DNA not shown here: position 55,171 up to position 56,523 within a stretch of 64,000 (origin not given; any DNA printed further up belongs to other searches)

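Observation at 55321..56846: Circularly permuted actin-like ATPase coupled to a bactofilin: candidate new two-filament cytoskeletal system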

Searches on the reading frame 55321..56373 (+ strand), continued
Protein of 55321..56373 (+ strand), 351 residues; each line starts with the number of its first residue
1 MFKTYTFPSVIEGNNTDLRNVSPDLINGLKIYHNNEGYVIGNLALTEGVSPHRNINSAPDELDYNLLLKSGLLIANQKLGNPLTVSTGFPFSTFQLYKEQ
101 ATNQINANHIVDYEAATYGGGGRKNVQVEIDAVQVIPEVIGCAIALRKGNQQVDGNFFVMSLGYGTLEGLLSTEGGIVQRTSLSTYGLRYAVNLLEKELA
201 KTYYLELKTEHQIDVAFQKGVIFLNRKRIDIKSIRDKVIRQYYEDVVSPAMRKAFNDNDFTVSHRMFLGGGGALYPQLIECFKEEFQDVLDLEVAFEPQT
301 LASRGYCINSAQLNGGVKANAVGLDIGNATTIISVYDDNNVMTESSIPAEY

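Call 18: predict_structure(alignment_id=A1)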
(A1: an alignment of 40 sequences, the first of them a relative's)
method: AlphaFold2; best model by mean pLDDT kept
length: 351 residues; sequences in the alignment: 40
mean_pLDDT: 87.1   pTM: 0.88
mean pLDDT of the five models: 87.1, 84.0, 83.2, 82.0, 81.2
residues with pLDDT >= 90: 235; 70-90: 75; 50-70: 22; < 50: 19
segments of 3 or more residues with pLDDT < 50: 49-54, 340-351
pLDDT, mean of each block of 10 residues (from residue 1): 89 62 76 86 62 59 90 94 96 92 92 76 89 96 96 96 94 92 94 94 83 87 89 97 98 94 95 95 95 95 98 95 91 84 32 30
secondary structure, 60 per line:
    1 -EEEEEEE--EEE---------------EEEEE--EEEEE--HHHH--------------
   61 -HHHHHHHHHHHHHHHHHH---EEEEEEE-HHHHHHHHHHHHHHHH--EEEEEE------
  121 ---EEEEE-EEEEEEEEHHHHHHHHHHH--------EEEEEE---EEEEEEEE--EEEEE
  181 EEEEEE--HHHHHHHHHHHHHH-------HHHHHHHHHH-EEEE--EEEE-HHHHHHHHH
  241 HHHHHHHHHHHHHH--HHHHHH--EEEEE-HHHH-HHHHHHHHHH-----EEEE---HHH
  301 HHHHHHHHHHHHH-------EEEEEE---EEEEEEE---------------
elements in order: E2-8 E11-13 E29-33 E36-40 H43-46 H62-79 E83-89 H91-106 E109-114 E124-128 E130-137 H138-148 E157-162 E166-173 E176-186 H189-202 H210-219 E221-224 E227-230 H232-254 H257-262 E265-269 H271-274 H276-285 E291-294 H298-313 E321-326 E330-336

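Call 21: fold_search(model_id=the predicted structure, library=pdb)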
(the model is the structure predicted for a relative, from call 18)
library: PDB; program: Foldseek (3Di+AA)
matches with E <= 10: 1527; with E <= 0.001: 745
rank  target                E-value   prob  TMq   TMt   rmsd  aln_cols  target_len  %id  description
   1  6ixw_A                1.4e-14  1.00  0.67  0.69   4.5       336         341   18  pCBH ParM non-polymerisable quadruple mutant (released 2019-06-19)
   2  2fsk_B                2.8e-14  1.00  0.63  0.67   4.6       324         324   17  Crystal structure of Ta0583, an archaeal actin homolog, SeMet data (released 2006-04-18)
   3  2fsj                  4.3e-14  1.00  0.66  0.72   4.0       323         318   16  Crystal structure of Ta0583, an archaeal actin homolog, native data (released 2006-04-18)
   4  6ixw_C                2.7e-13  1.00  0.66  0.68   4.5       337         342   15  pCBH ParM non-polymerisable quadruple mutant (released 2019-06-19)
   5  8x1i                  3.8e-13  1.00  0.62  0.60   6.3       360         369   17  ParM present of genome of Desufitobacterium hafniense - Dh-cParM1 (released 2024-11-13)
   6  2fsk_A                4.1e-13  1.00  0.66  0.72   4.0       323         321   17  Crystal structure of Ta0583, an archaeal actin homolog, SeMet data (released 2006-04-18)
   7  3js6                  6.9e-13  1.00  0.56  0.60   5.6       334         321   16  Crystal structure of apo psk41 parM protein (released 2010-01-26)
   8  6izr_1                9.9e-13  1.00  0.63  0.63   5.7       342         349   16  Whole structure of a 15-stranded ParM filament from Clostridium botulinum (released 2019-06-19)
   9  2fsn_A                1.4e-12  1.00  0.57  0.63   5.1       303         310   16  Crystal structure of Ta0583, an archaeal actin homolog, complex with ADP (released 2006-04-18)
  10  2fsn_B                2.9e-12  1.00  0.60  0.67   4.4       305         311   16  Crystal structure of Ta0583, an archaeal actin homolog, complex with ADP (released 2006-04-18)
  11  9rmi_A                4.3e-12  1.00  0.61  0.63   6.7       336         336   17  Cryo-EM structure of the CorM filament in the presence of CorR from cyanobacterium Anabaena sp. PCC 7120 (released 2026-04-08)
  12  4apw_A                5.8e-12  1.00  0.53  0.56   6.5       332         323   14  Alp12 filament structure (released 2012-05-16)
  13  5ec0                  2.3e-11  1.00  0.61  0.57   5.5       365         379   13  Crystal Structure of Actin-like protein Alp7A (released 2016-11-02)
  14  4xho                  3.4e-11  1.00  0.57  0.55   6.5       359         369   16  Bacillus thuringiensis ParM with ATP (released 2016-03-09)
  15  4xe7                  7.0e-11  1.00  0.44  0.38   8.6       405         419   17  Bacillus thuringiensis ParM in apo form (released 2016-03-09)
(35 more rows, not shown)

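Call 22: find_related_loci(query=A1, collection=genome_contigs, flank=5000)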
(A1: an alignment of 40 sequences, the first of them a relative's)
Query A1 (351 aa) in genome_contigs; peptide patterns used: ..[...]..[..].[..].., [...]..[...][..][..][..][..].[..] (x = any residue, [..] = any of these).
388 stretches matched a pattern; 358 encode a relative of the query (tblastn E <= 1e-3); the best 80 are kept; 80 distinct loci.
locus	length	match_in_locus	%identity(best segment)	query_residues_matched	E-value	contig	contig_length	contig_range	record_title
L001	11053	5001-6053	95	1-351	0e+0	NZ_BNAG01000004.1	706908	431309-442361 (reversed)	Roseivirga thermotolerans strain CGMCC 1.15111 sequence04, whole genome shotgun sequence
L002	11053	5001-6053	92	1-351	0e+0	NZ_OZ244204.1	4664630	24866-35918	MAG: Roseivirga sp. isolate 0384a914-f8a8-4946-b0f3-57d7807c8a47 chromosome 1, complete sequence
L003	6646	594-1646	89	1-351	0e+0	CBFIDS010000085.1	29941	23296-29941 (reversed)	MAG: Roseivirga sp. isolate Co_bin_712_orig genome assembly, contig: Co_bin_712_orig_Co_c_000001705496, whole genome sho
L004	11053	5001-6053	87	1-351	0e+0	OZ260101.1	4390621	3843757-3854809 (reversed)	MAG: Cyclobacteriaceae bacterium isolate C9799-m1-bin08 genome assembly, chromosome: 1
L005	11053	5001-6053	87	1-351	0e+0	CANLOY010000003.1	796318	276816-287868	uncultured Roseivirga sp. isolate 727-3Z.fasta genome assembly, contig: NODE_3, whole genome shotgun sequence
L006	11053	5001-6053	90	1-351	0e+0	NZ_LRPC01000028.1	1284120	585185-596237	Roseivirga spongicola strain UST030701-084 contig_4, whole genome shotgun sequence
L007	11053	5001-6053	86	1-351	0e+0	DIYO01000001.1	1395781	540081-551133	MAG TPA_asm: Roseivirga sp. UBA6052 UBA6052_contig_106, whole genome shotgun sequence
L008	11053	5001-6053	86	1-351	0e+0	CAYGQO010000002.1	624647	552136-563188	MAG TPA_asm: uncultured Roseivirgaceae bacterium isolate ERP117304_co3_176 genome assembly, contig: NODE_5_length_624647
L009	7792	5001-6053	89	1-351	0e+0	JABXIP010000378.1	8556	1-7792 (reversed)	MAG: Cytophagia bacterium isolate HF-Din09 c_000000011689, whole genome shotgun sequence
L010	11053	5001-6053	85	1-351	0e+0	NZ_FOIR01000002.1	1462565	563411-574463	Roseivirga pacifica strain CGMCC 1.12402, whole genome shotgun sequence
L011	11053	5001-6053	85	1-351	0e+0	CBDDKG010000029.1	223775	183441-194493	MAG: Roseivirga sp. isolate bef15c07-a496-49c9-afad-cfb95689b28c genome assembly, contig: contig_29, whole genome shotgu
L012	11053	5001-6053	85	1-351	0e+0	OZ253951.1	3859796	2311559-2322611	MAG: Roseivirga sp. isolate f0215e9d-8eee-4bf0-a4af-acfab9812d89 genome assembly, chromosome: 1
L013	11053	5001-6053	86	1-351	0e+0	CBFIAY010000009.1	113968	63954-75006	MAG: Roseivirga sp. isolate Co_bin_544_strict genome assembly, contig: Co_bin_544_strict_c9, whole genome shotgun sequen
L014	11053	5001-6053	86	1-351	0e+0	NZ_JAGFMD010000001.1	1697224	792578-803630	Roseivirga sp. E12 scaffold_1_length=1697225, whole genome shotgun sequence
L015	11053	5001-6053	84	1-351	0e+0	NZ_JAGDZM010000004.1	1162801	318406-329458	MAG: Roseivirga sp. isolate FR12bac1 FR12DL_contig_193, whole genome shotgun sequence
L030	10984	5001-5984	59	8-336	3e-139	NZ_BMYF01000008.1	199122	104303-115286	Mongoliitalea lutea strain KCTC 23224 sequence08, whole genome shotgun sequence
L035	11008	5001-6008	57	1-336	5e-137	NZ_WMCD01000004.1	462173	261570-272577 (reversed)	Cyclobacterium jeungdonense strain KCTC 23150 NODE_4_length_462173_cov_169.151913, whole genome shotgun sequence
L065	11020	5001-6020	57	1-340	1e-130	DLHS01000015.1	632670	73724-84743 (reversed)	MAG TPA_asm: Bacteroidetes bacterium UBA7662 UBA7662_contig_454, whole genome shotgun sequence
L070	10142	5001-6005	59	1-334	1e-127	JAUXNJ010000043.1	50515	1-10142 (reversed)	MAG: Sphingobacteriaceae bacterium isolate C1_concoct.bin.73 C1_k141_203508, whole genome shotgun sequence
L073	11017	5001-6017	54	1-340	2e-126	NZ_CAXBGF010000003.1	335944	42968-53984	MAG: uncultured Maribacter sp. isolate ERR2762109_binner12_Refined_45 ERZ3421580.23, whole genome shotgun sequence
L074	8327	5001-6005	55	1-334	8e-122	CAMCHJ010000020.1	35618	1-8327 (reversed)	MAG: Chitinophaga pinensis isolate MiH-16apr19-169 genome assembly, contig: MiH-16apr19-C1783, whole genome shotgun sequ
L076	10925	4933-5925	53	7-337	6e-120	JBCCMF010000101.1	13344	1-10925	MAG: Bacteroidota bacterium isolate P01_C01_bin.45 k141_1301298_length_13344_cov_16.4167, whole genome shotgun sequence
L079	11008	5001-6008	46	1-336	6e-119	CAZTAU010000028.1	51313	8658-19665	MAG TPA_asm: uncultured Mucilaginibacter sp. isolate SRP193066_co1_230 genome assembly, contig: NODE_746_length_51313_co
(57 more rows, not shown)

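Call 29: search_protein_families(library=pfam, proteins=[L065:3622-4827:+, L070:3266-4645:+, L074:3453-4664:+, L035:6037-6600:+, L079:6033-6761:+, L073:5992-6564:+, L030:6011-6487:+, L076:6040-6765:+], max_evalue=0.01)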
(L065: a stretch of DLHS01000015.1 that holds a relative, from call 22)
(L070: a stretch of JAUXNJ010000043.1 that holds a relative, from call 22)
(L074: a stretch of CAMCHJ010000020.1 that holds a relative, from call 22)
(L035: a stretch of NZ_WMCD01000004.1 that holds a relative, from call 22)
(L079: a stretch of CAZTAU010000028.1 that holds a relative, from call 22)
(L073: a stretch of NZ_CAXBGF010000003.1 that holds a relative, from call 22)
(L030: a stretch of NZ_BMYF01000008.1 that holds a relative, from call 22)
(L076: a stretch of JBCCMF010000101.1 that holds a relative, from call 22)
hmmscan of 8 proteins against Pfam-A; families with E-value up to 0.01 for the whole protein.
L065:3622-4827:+ (402 aa): 2 families
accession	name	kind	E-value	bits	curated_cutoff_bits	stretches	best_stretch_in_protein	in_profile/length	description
PF05222.21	AlaDh_PNT_N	-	2e-19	70.6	30.4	1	7-138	1-135/136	Alanine dehydrogenase/PNT, N-terminal domain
PF01262.27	AlaDh_PNT_C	-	8.7e-05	22.5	23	1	325-368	142-185/214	Alanine dehydrogenase/PNT, C-terminal domain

L070:3266-4645:+ (460 aa): 3 families
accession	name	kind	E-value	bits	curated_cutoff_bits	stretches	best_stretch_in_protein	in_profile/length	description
PF05222.21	AlaDh_PNT_N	-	9.6e-22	78.1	30.4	1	63-194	1-135/136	Alanine dehydrogenase/PNT, N-terminal domain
PF01262.27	AlaDh_PNT_C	-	0.00081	19.3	23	0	235-427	27-186/214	Alanine dehydrogenase/PNT, C-terminal domain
PF00899.27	ThiF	-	0.0072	15.9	28.1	0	234-263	18-47/238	ThiF family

L074:3453-4664:+ (404 aa): 2 families
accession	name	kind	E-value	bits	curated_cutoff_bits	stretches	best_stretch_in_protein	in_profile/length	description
PF05222.21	AlaDh_PNT_N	-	2.5e-20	73.5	30.4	1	7-138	1-135/136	Alanine dehydrogenase/PNT, N-terminal domain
PF01262.27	AlaDh_PNT_C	-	5e-05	23.3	23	1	168-370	14-186/214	Alanine dehydrogenase/PNT, C-terminal domain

L035:6037-6600:+ (188 aa): 2 families
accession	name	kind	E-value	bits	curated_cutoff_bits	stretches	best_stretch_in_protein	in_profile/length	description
PF04519.19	Bactofilin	-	6.4e-22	78.1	27.9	1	19-113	1-95/98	Polymer-forming cytoskeletal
PF25084.1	LbH_EIF2B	-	0.0092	16.4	54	0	50-118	25-94/105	EIF2B subunit epsilon LbH domain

L079:6033-6761:+ (243 aa): 1 family
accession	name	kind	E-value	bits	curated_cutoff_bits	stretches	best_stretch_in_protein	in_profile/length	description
PF04519.19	Bactofilin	-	2.3e-17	63.5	27.9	1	32-114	15-97/98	Polymer-forming cytoskeletal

L073:5992-6564:+ (191 aa): 1 family
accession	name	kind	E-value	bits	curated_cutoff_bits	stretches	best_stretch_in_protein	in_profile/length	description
PF04519.19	Bactofilin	-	2.4e-21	76.2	27.9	1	34-129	1-96/98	Polymer-forming cytoskeletal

L030:6011-6487:+ (159 aa): 2 families
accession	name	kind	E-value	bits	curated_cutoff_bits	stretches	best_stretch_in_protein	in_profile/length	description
PF04519.19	Bactofilin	-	1.1e-23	83.7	27.9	1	10-106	1-97/98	Polymer-forming cytoskeletal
PF11999.13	Ice_binding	-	0.0011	19.1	28.7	0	66-101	170-207/208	Ice-binding-like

L076:6040-6765:+ (242 aa): 1 family
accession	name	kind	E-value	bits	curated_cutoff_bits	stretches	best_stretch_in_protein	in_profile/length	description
PF04519.19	Bactofilin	-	4.7e-22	78.5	27.9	1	16-113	1-97/98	Polymer-forming cytoskeletal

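Call 38: search_protein_representatives(alignment_id=A1)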
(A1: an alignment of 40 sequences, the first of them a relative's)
Query: 40 sequences, 342 profile positions. Proteins with E-value up to 0.001 (for the whole library): 247; up to 1e-10: 92; up to 1e-30: 41. The best 150 are listed.
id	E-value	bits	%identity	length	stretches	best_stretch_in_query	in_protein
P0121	2.3e-137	473.8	-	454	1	3-338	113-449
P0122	1.8e-135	467.6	-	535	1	4-340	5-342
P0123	1.2e-128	445.2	-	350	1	1-338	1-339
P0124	5.6e-128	442.9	-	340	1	2-339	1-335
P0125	1.1e-125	435.3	-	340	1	2-338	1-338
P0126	6.0e-125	433.0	-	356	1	1-337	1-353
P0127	5.9e-123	426.4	-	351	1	4-339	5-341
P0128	1.6e-120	418.4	-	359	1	1-337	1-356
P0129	1.9e-117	408.3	-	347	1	4-340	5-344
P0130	5.4e-112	390.4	-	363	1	4-337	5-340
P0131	5.0e-111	387.2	-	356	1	3-335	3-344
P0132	1.1e-108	379.4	-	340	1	3-337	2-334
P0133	1.1e-100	353.2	-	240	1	106-339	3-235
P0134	2.3e-95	335.7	-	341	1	3-335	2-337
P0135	2.3e-93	329.1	-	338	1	5-337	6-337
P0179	7.6e-20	87.3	-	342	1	27-337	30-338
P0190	5.8e-16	74.6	-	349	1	32-339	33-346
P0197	1.4e-12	63.4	-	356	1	77-336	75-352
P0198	2.7e-12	62.5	-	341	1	18-286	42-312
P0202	4.6e-12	61.8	-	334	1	27-332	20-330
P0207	3.9e-11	58.7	-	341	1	31-333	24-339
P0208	4.8e-11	58.4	-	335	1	6-275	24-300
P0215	1.7e-10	56.6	-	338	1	34-333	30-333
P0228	7.3e-09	51.2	-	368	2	36-212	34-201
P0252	1.6e-07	46.8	-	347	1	6-329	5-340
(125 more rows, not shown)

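Call 41: list_cluster_members(proteins=[P0179, P0190, P0197, P0202, P0207, P0215, P0228, P0252, P0198, P0208])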
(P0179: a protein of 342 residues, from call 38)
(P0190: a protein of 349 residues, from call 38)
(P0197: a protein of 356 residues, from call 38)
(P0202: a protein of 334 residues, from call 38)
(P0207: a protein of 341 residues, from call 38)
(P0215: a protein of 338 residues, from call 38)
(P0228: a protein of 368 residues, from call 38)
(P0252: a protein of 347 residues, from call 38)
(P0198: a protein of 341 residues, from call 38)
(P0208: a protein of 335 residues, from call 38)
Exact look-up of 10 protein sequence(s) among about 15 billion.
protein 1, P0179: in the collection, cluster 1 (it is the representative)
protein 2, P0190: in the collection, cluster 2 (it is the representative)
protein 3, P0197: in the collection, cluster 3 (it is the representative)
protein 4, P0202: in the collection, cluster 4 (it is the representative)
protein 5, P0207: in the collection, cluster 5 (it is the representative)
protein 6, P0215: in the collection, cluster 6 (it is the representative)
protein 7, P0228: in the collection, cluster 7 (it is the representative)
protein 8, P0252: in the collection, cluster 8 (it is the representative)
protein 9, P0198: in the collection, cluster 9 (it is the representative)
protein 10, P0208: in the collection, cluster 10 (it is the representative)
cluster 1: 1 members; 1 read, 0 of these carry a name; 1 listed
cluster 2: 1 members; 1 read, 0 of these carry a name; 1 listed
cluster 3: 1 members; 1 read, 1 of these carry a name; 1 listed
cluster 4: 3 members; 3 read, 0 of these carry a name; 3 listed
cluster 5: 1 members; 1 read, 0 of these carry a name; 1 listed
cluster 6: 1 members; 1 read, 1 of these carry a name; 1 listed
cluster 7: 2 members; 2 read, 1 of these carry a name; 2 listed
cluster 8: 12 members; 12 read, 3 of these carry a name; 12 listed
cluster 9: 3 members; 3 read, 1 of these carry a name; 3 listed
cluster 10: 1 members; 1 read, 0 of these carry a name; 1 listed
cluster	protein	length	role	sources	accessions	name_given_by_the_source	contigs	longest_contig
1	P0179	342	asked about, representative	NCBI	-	-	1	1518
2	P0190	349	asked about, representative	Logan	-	-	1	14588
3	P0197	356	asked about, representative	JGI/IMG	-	hypothetical protein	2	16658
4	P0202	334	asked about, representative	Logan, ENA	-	-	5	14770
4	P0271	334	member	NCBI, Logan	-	-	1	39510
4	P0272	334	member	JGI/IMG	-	-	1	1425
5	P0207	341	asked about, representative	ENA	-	-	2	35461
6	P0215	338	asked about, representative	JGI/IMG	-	hypothetical protein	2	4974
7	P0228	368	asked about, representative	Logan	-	-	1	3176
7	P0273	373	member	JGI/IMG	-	hypothetical protein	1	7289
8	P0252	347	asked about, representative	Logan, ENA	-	-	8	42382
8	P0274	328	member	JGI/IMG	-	hypothetical protein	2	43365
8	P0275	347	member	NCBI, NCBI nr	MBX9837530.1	MAG: hypothetical protein K2X69_04340 [Silvanigrellaceae bacterium] | hypothetical protein [Silvanigrellaceae bacterium]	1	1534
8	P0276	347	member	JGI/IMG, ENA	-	hypothetical protein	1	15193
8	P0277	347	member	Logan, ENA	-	-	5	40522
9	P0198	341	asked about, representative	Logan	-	-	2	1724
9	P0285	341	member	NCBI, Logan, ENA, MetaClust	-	\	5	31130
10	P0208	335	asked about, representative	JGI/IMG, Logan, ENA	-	-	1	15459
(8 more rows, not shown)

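Call 43: find_encoding_contigs(protein=P0252, flank=4000, max_places=3)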
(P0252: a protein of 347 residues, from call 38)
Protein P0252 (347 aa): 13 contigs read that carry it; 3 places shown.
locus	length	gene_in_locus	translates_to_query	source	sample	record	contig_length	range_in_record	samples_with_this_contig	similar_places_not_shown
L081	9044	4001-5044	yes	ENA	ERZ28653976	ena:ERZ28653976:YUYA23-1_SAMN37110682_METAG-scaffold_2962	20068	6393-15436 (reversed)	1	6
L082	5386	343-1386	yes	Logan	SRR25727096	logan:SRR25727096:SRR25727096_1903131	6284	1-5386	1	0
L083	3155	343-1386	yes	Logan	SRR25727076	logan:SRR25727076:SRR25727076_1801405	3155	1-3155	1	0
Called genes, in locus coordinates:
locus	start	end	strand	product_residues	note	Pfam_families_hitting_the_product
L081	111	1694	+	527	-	PF00239:Resolvase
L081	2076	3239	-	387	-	PF07042:TrfA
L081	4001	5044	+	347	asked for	PF17989:ALP_N (faint)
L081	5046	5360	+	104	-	-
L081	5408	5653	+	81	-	-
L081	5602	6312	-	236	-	PF01048:PNP_UDP_1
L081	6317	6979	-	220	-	-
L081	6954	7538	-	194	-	-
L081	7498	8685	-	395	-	PF00083:Sugar_tr, PF07690:MFS_1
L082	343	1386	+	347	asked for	PF17989:ALP_N (faint)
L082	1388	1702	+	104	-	-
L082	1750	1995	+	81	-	-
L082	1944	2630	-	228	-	PF01048:PNP_UDP_1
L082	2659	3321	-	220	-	-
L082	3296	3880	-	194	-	-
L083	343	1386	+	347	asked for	PF17989:ALP_N (faint)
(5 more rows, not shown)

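Call 44: find_encoding_contigs(protein=P0207, flank=4000, max_places=2)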
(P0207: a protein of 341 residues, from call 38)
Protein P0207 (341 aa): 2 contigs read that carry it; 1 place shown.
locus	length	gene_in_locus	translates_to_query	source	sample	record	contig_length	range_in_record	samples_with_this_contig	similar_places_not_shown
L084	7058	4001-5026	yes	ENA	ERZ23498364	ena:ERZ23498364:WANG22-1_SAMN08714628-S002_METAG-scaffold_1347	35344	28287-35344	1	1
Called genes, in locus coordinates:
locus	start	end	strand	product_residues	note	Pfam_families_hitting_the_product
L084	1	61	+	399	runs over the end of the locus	-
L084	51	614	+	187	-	-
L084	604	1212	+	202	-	-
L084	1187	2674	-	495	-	-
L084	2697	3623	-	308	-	-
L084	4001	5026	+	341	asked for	PF17989:ALP_N (weak)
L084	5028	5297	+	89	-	-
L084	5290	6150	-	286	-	-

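Call 46: find_encoding_contigs(protein=P0202, flank=4000, max_places=2)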
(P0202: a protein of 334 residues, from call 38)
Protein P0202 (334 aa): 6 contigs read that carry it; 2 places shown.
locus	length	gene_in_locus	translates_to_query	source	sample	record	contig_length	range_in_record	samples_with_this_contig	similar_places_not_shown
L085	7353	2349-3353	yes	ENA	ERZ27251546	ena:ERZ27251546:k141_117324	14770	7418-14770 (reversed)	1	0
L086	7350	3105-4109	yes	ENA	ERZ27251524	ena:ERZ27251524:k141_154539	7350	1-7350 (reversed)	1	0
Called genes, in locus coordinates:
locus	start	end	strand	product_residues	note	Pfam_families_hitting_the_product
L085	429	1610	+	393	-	-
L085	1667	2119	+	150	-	-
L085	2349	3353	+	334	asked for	PF17989:ALP_N (faint)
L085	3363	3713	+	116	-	-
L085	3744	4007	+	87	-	-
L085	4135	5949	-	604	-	PF00012:HSP70, PF06723:MreB_Mbl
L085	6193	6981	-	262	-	PF01844:HNH, PF14279:HNH_5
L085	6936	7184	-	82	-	-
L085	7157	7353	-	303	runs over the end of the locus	PF01734:Patatin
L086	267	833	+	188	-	-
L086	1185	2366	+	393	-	-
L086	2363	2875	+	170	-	-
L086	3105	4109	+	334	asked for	PF17989:ALP_N (faint)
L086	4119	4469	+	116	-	-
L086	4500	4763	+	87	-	-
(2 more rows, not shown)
